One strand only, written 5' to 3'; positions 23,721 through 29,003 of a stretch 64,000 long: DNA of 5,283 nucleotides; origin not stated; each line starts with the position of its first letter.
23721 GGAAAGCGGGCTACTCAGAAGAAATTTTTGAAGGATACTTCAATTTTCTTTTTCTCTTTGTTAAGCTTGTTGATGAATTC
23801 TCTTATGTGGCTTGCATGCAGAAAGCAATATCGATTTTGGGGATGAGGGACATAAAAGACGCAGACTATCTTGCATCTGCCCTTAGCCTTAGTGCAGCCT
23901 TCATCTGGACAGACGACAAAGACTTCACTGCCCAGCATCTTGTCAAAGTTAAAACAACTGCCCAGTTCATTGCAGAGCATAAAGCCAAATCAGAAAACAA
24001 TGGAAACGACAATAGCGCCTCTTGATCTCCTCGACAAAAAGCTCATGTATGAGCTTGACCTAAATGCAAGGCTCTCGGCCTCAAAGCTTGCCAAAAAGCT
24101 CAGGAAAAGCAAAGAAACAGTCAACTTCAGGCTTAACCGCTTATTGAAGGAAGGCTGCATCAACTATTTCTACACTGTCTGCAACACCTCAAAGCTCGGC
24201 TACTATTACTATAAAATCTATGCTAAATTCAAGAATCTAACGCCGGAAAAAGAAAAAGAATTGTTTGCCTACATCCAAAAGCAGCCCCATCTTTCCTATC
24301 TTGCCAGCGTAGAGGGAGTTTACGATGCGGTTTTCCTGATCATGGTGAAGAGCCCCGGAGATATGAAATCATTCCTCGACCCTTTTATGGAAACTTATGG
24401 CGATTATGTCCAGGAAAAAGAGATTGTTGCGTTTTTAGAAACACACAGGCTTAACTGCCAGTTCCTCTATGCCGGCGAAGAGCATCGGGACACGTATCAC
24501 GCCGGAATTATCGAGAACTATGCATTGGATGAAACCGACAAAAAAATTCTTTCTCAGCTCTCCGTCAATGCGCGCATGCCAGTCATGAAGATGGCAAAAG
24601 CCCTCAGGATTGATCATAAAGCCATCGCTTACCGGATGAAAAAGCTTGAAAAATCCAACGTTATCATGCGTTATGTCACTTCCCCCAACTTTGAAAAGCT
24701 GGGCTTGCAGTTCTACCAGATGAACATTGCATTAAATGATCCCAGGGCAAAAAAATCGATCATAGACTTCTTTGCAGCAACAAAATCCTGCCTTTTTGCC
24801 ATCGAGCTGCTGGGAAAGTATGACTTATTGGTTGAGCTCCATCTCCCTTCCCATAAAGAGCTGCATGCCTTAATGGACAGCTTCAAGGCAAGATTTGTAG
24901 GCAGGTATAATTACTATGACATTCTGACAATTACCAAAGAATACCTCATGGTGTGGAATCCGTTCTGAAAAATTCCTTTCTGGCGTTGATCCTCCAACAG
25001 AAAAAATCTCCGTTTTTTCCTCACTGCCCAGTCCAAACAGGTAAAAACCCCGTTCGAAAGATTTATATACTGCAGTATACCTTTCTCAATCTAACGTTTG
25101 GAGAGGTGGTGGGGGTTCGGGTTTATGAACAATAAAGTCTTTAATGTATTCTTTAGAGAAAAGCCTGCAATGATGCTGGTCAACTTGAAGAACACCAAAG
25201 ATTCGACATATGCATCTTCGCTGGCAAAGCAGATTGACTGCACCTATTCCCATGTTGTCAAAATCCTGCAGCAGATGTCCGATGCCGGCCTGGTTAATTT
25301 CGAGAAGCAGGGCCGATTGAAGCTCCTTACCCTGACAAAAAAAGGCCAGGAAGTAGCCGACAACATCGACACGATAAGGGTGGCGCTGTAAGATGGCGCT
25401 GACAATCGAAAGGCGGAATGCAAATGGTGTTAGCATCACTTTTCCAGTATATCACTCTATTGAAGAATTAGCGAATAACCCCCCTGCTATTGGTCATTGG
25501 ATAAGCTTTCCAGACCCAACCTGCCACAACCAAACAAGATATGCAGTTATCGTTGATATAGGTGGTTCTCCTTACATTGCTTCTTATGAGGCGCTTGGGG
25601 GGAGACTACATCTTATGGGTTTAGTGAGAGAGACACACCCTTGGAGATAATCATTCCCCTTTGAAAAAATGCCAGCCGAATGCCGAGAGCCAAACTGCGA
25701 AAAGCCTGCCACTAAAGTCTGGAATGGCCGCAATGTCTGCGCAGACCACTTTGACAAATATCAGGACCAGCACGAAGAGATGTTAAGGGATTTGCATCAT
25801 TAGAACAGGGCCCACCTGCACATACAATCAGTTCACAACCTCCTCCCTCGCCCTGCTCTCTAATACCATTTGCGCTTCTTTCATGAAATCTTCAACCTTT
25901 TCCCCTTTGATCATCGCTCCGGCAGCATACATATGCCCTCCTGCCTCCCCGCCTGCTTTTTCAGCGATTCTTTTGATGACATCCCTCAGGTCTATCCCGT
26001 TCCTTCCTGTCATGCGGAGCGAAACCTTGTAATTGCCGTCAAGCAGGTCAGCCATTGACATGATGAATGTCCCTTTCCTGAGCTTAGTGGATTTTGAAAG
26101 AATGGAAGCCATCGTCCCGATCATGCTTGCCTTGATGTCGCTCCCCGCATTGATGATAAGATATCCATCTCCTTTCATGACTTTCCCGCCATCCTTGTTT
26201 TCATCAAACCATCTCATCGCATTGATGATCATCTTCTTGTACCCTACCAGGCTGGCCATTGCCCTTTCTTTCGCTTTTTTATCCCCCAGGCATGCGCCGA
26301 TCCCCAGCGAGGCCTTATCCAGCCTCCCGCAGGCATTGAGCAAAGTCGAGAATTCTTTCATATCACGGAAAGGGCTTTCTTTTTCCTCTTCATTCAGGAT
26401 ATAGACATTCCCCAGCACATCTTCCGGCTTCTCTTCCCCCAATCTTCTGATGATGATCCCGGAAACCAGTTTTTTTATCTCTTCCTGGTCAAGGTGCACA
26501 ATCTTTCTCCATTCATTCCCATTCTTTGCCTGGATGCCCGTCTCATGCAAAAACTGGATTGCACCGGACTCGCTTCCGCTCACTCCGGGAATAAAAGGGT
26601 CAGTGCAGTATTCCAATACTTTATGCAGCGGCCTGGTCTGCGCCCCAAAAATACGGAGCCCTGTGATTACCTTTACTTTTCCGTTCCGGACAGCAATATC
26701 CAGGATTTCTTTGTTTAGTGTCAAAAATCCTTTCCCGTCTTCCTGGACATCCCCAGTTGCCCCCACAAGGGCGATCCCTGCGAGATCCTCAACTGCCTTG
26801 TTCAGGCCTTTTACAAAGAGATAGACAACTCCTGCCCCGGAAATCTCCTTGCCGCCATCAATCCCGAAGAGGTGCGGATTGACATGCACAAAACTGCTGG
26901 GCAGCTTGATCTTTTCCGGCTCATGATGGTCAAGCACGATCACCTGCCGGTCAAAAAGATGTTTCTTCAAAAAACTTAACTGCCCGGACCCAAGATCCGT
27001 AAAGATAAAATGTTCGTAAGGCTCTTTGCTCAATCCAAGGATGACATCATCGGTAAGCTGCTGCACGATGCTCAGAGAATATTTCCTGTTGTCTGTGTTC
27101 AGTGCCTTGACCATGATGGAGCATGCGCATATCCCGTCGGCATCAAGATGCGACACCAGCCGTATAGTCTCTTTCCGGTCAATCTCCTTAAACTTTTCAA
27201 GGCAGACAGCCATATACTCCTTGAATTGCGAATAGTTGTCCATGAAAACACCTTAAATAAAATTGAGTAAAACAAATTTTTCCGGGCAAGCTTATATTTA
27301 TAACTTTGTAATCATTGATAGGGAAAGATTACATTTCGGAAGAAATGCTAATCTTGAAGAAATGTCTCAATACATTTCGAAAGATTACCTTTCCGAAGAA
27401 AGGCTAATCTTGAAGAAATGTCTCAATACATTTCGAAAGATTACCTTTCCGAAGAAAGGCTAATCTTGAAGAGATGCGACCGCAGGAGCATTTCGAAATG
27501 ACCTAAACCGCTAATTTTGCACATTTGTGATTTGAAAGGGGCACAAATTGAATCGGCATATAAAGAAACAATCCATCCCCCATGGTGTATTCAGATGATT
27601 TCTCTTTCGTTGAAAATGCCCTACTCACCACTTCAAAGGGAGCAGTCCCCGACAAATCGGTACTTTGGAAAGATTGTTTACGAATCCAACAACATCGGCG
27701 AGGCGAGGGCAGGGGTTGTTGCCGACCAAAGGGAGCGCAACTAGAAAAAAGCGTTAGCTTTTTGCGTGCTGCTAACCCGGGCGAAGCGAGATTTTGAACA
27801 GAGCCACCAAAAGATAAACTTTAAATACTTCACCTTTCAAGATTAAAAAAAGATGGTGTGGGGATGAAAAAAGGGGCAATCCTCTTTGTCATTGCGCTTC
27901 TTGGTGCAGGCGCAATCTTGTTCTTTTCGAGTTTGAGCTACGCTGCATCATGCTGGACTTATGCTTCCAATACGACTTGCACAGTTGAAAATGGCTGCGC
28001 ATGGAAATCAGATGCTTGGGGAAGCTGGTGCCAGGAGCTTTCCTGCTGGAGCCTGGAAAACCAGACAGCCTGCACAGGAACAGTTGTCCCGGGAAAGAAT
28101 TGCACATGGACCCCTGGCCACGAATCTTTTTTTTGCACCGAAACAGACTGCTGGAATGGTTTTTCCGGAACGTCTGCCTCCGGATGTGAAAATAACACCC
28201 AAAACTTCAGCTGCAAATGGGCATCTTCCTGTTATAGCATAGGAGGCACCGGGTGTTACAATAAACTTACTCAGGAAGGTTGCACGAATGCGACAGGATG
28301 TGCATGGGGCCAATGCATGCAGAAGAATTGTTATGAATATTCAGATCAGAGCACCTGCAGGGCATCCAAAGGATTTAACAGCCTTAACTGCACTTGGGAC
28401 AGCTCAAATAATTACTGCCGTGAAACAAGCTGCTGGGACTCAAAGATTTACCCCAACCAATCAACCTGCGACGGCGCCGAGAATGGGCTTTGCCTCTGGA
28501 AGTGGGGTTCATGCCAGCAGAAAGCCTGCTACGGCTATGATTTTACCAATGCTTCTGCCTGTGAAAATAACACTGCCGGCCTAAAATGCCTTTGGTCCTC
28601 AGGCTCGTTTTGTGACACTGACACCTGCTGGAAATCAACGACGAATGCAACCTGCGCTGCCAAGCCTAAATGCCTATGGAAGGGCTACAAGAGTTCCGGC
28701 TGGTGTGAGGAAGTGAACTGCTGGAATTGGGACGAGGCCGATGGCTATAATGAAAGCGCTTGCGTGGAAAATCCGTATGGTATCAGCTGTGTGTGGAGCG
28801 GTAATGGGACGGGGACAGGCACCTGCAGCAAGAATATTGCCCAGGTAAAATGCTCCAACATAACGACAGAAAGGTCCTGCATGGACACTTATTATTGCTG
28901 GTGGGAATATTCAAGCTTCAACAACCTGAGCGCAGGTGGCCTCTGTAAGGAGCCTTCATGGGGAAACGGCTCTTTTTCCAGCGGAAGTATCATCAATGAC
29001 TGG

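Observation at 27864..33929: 2021-aa surface protein built from dozens of four-cysteine C-x-W...C-x4-C-[WY] modules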

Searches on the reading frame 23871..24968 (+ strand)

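Call 25: search_protein_families(library=pfam, proteins=[window:23871-24968:+], max_evalue=0.001)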
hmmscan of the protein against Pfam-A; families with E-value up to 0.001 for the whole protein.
window:23871-24968:+ (365 aa): 5 families
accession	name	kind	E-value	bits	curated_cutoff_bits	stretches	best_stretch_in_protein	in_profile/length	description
PF13412.12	HTH_24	-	1.2e-19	70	21.9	2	51-97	1-47/48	Winged helix-turn-helix DNA-binding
PF13404.12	HTH_AsnC-type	-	5.3e-18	65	27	2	219-260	1-42/42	AsnC-type helix-turn-helix domain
PF01047.28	MarR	-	1.3e-07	31.8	24.6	0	222-268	4-50/59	MarR family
PF12840.13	HTH_20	-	1.3e-05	25.5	27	0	220-265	3-48/51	Helix-turn-helix domain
PF01037.27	AsnC_trans_reg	-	0.00028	21.1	25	0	294-337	11-54/73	Lrp/AsnC ligand binding domain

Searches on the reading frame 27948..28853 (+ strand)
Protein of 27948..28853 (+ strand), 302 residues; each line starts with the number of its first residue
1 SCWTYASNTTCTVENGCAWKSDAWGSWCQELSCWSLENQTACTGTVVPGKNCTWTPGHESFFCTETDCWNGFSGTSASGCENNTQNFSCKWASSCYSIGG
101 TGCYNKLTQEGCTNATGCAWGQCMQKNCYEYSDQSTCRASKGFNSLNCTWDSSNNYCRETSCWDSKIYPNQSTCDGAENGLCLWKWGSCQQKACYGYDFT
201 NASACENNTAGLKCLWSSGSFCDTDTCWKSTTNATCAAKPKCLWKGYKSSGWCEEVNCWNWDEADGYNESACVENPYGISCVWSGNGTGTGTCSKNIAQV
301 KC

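Call 63: search_dna_similar(query=window:27948-28853:+, collection=phages, mode=protein, max_evalue=0.001, max_rows=15)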
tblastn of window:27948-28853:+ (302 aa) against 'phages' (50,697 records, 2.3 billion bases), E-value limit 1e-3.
No match.
